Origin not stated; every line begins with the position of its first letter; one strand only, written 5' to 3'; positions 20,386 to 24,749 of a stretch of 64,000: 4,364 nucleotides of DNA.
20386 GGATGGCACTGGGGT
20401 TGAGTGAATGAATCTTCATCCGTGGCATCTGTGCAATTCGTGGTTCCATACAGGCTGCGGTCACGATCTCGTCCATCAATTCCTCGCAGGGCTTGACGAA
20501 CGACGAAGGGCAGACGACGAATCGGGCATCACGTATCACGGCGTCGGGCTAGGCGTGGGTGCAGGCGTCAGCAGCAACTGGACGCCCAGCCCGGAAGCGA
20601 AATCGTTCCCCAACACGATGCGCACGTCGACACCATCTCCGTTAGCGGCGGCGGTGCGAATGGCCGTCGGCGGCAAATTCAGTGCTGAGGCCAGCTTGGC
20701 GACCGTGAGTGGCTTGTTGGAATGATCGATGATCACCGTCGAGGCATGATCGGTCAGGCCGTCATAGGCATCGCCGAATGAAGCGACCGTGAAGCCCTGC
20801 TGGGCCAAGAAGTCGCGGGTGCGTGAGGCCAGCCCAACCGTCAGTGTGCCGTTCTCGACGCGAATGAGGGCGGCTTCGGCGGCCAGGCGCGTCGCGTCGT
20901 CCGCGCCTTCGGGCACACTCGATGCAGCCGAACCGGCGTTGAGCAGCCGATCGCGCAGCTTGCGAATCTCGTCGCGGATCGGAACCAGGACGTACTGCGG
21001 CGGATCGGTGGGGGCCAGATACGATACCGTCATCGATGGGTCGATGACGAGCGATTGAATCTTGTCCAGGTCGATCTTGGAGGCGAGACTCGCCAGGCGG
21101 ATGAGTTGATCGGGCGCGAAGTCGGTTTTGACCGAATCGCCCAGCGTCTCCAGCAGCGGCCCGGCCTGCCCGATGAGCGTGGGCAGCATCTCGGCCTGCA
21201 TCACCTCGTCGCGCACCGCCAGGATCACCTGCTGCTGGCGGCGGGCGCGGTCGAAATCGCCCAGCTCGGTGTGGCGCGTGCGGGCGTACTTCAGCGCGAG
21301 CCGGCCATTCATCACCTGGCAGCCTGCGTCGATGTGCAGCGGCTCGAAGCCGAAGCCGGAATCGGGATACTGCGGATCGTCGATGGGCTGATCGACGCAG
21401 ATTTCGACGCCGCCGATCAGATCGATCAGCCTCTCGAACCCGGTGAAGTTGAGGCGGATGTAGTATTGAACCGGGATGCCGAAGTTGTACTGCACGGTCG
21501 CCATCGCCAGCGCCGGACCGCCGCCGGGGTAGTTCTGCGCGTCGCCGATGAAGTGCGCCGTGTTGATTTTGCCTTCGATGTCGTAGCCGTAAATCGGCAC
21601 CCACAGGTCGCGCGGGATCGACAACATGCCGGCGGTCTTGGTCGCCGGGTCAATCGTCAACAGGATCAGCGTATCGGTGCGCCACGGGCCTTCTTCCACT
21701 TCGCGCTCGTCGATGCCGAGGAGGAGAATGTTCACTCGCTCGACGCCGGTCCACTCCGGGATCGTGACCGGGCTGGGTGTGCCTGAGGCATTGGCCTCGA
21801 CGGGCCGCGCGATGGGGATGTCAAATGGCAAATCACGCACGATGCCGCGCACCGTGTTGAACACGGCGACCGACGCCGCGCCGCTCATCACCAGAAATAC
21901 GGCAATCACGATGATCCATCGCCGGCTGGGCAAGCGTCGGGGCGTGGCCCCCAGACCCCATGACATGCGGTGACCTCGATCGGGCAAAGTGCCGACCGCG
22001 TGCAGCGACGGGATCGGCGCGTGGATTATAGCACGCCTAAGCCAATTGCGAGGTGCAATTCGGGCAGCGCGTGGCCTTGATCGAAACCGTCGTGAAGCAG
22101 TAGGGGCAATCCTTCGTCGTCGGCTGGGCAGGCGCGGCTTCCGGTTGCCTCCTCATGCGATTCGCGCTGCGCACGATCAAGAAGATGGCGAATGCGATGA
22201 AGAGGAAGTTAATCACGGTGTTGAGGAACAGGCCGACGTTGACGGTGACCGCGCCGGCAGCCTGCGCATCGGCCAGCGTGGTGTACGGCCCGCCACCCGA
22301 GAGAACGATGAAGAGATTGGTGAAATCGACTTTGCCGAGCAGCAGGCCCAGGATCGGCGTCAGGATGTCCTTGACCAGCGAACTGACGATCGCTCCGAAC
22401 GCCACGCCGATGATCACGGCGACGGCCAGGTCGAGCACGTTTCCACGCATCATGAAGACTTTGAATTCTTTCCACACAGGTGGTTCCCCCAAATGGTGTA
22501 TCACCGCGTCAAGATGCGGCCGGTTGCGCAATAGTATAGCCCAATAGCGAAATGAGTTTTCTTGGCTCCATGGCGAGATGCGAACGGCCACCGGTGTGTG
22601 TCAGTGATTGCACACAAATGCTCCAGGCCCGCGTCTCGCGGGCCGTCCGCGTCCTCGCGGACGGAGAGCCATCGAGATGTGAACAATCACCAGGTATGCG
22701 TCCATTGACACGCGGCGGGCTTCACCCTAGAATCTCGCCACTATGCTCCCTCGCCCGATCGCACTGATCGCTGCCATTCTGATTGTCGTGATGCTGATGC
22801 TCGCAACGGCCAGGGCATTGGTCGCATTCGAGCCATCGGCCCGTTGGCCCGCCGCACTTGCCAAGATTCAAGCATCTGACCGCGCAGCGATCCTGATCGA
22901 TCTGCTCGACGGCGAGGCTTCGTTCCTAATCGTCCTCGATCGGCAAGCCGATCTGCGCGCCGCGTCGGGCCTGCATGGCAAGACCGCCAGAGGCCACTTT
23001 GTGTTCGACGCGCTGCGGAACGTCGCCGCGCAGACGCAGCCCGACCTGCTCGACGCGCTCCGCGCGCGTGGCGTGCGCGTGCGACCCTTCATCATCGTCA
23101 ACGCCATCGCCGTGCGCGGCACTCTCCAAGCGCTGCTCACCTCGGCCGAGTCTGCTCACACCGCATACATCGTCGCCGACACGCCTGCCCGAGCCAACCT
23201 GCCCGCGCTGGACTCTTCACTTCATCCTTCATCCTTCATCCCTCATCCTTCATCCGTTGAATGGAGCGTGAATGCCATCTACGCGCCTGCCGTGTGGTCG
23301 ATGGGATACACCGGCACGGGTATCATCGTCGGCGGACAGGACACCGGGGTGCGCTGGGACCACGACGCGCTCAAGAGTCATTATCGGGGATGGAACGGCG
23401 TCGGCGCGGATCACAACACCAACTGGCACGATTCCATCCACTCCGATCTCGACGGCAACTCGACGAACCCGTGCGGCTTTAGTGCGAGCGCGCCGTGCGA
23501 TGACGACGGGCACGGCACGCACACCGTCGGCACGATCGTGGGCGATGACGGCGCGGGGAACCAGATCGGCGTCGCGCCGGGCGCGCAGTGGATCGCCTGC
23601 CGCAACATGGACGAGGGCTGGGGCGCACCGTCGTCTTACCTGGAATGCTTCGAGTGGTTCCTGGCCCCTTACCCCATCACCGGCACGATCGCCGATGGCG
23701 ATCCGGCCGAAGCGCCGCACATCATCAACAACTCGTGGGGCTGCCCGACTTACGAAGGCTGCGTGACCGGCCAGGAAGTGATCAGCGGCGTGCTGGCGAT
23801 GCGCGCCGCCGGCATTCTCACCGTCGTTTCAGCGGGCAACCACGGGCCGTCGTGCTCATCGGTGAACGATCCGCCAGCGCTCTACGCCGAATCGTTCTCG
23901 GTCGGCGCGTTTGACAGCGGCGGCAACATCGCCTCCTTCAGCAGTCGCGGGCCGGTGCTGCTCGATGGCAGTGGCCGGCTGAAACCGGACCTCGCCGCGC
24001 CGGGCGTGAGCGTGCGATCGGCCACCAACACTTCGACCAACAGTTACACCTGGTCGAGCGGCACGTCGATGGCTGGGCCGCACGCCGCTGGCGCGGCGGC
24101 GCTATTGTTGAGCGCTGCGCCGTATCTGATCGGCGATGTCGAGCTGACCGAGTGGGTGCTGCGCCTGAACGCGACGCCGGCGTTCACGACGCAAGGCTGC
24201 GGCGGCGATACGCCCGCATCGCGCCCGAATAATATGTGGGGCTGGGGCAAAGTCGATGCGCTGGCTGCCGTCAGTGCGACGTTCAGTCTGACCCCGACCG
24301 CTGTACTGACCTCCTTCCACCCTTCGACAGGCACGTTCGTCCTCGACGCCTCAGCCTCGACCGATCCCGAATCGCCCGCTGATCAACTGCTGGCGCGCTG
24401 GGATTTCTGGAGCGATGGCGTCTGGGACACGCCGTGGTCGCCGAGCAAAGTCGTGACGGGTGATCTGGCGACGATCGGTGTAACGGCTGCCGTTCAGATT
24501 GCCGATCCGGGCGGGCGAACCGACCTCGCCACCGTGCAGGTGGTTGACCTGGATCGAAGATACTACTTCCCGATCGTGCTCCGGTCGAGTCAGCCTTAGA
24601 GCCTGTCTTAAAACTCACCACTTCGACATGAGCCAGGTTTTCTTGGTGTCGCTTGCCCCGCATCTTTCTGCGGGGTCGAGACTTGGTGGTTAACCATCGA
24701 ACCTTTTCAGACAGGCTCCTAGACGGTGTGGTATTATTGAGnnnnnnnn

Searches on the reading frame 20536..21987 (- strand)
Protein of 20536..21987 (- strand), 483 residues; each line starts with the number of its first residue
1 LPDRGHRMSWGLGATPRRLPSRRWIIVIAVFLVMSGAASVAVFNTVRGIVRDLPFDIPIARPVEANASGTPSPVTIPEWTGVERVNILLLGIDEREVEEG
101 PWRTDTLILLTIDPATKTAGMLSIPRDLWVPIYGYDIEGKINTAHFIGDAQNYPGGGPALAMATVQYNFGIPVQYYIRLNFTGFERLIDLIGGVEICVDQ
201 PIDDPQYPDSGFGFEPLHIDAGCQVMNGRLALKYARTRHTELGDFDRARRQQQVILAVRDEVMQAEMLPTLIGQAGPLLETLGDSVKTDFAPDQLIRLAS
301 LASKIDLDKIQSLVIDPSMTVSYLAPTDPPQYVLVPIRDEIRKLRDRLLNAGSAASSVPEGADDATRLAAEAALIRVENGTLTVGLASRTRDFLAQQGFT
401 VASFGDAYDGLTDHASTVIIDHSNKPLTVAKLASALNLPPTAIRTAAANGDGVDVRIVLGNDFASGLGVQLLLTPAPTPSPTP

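Call 75: search_protein_families(library=pfam, proteins=[window:20536-21987:-], max_evalue=0.0001)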
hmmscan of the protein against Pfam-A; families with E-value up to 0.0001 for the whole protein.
window:20536-21987:- (483 aa): 2 families
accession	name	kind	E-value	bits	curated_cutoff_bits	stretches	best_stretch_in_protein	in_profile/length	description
PF03816.19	LytR_cpsA_psr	-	1.3e-41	142.6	24.6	1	103-262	1-148/150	LytR_cpsA_psr family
PF13399.11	LytR_C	-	2.4e-12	48.1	22.2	1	375-463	4-86/86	LytR cell envelope-related transcriptional attenuator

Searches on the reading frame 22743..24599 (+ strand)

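Call 75: search_protein_families(library=pfam, proteins=[window:22743-24599:+], max_evalue=0.0001)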
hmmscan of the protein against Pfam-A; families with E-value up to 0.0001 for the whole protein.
window:22743-24599:+ (618 aa): 1 family
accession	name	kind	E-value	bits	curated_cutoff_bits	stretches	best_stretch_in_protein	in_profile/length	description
PF00082.27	Peptidase_S8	-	2.7e-42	145.5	21.8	1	191-472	1-269/288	Subtilase family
